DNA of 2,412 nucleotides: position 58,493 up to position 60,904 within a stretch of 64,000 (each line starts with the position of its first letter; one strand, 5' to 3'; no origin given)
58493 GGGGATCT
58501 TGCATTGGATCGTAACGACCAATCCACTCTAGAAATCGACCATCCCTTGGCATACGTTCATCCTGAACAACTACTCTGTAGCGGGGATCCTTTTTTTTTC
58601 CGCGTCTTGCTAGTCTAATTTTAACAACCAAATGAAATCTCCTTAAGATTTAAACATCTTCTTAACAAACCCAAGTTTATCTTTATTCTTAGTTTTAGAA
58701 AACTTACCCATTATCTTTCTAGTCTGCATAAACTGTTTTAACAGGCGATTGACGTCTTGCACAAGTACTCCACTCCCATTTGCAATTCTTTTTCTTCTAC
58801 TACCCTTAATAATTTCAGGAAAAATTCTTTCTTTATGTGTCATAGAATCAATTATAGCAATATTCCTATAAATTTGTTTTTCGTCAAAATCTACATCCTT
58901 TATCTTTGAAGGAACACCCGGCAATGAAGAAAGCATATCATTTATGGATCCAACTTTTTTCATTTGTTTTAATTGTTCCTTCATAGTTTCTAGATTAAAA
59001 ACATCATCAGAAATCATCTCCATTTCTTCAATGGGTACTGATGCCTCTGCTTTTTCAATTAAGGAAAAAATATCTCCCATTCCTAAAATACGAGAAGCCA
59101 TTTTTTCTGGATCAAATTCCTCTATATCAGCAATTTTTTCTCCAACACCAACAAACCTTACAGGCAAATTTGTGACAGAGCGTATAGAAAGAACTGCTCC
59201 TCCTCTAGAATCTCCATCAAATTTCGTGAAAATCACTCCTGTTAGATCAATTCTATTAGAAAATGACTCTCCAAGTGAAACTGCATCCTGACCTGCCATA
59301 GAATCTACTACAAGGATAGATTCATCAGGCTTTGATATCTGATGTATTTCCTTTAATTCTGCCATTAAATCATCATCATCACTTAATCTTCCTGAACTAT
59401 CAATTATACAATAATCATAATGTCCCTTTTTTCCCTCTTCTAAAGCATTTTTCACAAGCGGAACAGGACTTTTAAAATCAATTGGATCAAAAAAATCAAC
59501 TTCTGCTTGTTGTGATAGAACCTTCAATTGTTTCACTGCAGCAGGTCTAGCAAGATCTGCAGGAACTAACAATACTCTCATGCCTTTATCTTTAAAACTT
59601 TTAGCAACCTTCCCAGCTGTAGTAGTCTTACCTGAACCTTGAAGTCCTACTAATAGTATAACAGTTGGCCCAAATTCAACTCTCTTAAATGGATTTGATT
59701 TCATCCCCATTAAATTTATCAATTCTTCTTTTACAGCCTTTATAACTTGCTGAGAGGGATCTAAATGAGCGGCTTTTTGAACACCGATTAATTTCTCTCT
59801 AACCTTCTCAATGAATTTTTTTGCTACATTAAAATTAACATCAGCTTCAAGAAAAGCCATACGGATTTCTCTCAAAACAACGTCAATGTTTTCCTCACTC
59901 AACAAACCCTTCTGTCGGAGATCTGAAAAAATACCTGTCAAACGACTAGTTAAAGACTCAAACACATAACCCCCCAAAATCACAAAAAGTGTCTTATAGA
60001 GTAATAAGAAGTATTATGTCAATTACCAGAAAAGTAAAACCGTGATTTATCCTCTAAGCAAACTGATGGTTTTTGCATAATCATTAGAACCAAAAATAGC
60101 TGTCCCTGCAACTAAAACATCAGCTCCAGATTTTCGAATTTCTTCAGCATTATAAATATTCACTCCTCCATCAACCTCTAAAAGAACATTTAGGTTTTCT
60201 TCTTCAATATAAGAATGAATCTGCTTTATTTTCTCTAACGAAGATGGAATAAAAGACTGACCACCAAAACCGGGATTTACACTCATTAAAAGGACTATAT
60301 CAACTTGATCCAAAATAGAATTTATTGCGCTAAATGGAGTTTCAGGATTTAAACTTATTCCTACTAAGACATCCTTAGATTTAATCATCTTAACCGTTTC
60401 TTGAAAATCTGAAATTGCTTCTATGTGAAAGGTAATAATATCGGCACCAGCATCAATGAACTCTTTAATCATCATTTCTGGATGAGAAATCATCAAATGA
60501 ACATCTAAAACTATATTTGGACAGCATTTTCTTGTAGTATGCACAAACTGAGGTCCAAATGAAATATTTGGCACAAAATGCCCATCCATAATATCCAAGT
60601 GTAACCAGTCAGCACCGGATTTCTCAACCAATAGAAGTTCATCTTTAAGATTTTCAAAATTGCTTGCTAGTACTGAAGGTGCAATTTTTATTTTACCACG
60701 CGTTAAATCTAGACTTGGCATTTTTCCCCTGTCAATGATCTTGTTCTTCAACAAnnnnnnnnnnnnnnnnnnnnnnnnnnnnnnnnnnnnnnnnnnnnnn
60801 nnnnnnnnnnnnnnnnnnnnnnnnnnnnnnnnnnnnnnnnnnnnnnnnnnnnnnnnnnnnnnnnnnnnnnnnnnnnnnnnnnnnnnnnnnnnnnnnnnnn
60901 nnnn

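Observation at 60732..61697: Kinase-less PASTA-repeat membrane protein in the conserved fmt-rsmB-(prpC-prkC)-rpe slot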

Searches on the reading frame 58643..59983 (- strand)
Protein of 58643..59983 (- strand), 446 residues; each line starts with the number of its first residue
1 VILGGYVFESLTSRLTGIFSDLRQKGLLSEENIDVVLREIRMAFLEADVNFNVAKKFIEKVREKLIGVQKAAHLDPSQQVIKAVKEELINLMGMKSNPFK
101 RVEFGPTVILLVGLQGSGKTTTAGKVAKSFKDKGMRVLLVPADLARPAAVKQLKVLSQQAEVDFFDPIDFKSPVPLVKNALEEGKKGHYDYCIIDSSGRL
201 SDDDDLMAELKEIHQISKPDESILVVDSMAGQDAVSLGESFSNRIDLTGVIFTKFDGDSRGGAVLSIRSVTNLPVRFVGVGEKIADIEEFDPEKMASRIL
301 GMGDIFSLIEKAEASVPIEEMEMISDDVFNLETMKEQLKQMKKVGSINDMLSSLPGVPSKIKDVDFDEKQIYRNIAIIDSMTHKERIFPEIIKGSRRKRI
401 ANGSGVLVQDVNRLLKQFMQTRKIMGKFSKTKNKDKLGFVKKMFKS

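Call 19: search_protein_families(library=pfam, proteins=[window:58643-59983:-], max_evalue=0.00001)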
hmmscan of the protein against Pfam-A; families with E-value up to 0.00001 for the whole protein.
window:58643-59983:- (446 aa): 5 families
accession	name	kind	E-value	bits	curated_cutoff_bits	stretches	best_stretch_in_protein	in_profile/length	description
PF00448.28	SRP54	-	9.3e-69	231.4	22.7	1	106-301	1-196/196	SRP54-type protein, GTPase domain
PF02978.25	SRP_SPB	-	9.3e-31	106.5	27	1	329-425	2-91/91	Signal peptide binding domain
PF02881.24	SRP54_N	-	2.2e-21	76.3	22.4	1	11-88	1-75/75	SRP54-type protein, helical bundle domain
PF01656.29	CbiA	-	4.1e-07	30.4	25.4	1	116-260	9-88/125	CobQ/CobB/MinD/ParA nucleotide binding domain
PF13614.12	AAA_31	-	2.7e-06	27.9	27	0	116-145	12-41/177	AAA domain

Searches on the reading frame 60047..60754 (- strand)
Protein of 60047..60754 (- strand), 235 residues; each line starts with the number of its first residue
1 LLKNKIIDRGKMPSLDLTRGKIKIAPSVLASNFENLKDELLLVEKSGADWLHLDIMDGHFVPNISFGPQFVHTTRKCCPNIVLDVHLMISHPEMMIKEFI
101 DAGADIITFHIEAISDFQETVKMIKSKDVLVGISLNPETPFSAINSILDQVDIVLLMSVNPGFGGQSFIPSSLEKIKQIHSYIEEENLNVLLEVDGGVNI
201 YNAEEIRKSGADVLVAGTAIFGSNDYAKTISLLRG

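Call 3: search_protein_families(library=pfam, proteins=[window:60047-60754:-], max_evalue=1)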
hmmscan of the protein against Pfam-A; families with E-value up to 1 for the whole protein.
window:60047-60754:- (235 aa): 6 families
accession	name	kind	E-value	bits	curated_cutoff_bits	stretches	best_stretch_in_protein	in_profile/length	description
PF00834.25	Ribul_P_3_epim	-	4e-75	252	21.1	1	23-221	1-198/198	Ribulose-phosphate 3 epimerase family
PF01729.25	QRPTase_C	-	2.9e-07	30.8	23.1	1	108-221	57-159/169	Quinolinate phosphoribosyl transferase, C-terminal domain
PF00215.30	OMPdecase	-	0.0016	18.8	27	1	65-229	38-217/221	Orotidine 5'-phosphate decarboxylase / HUMPS family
PF02581.23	TMP-TENI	-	0.028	14.2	27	1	110-219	77-179/180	Thiamine monophosphate synthase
PF01884.23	PcrB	-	0.036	14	23.9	1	92-182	19-106/226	PcrB family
PF13277.11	YmdB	-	0.11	12.2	27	0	197-230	43-76/253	YmdB-like protein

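Call 4: search_protein_families(library=ncbifam, proteins=[window:60047-60754:-], max_evalue=1)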
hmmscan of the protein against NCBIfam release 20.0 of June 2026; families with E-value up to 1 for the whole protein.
window:60047-60754:- (235 aa): 17 families
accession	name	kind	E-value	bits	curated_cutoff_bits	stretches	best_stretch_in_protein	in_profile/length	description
TIGR01163.1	rpe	equivalog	1.6e-81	272.7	212.6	1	23-234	1-211/211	ribulose-phosphate 3-epimerase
NF004076.0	PRK05581.1-4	subfamily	3.4e-76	255.4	165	1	21-234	4-216/221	ribulose-phosphate 3-epimerase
NF007266.0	PRK09722.1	equivalog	6.7e-57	192.6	271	1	21-219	2-199/230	D-allulose 6-phosphate 3-epimerase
NF005986.0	PRK08091.1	equivalog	4e-35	121.9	264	1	23-231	14-221/229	ribulose-phosphate 3-epimerase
NF005944.0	PRK08005.1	equivalog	5.1e-27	94.5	376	1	26-231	5-205/210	ribulose-phosphate 3 epimerase family protein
NF010658.0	PRK14057.1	equivalog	1.2e-20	74.2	530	1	27-224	25-228/254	epimerase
TIGR03128.2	RuMP_HxlA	equivalog_domain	3.3e-07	30.2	200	1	67-231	38-199/205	3-hexulose-6-phosphate synthase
NF009833.0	PRK13307.1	equivalog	5.3e-07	28.8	274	1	66-230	212-372/392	bifunctional 5,6,7,8-tetrahydromethanopterin hydro-lyase/3-hexulose-6-phosphate synthase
NF041755.1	RuMP_HxlAB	equivalog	7.3e-06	25.2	500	1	69-228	45-201/391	bifunctional 3-hexulose-6-phosphate synthase/6-phospho-3-hexuloisomerase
NF009621.0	PRK13125.1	equivalog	3e-05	23.5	234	1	111-221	112-218/244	tryptophan synthase subunit alpha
TIGR00078.1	nadC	equivalog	0.00011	21.6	198.4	1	110-218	158-255/269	carboxylating nicotinate-nucleotide diphosphorylase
NF003198.0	PRK04169.1-2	subfamily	0.00011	21.4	247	1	176-229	189-238/249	geranylgeranylglyceryl/heptaprenylglyceryl phosphate synthase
NF005442.0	PRK07028.1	equivalog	0.00023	19.9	593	1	81-229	60-202/430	bifunctional hexulose-6-phosphate synthase/ribonuclease regulator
TIGR01334.1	modD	hypoth_equivalog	0.008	15.7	178.85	1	112-218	167-264/277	ModD protein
TIGR01768.1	GGGP-family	subfamily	0.0086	15.6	113.25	1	175-224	172-215/224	geranylgeranylglyceryl phosphate synthase family protein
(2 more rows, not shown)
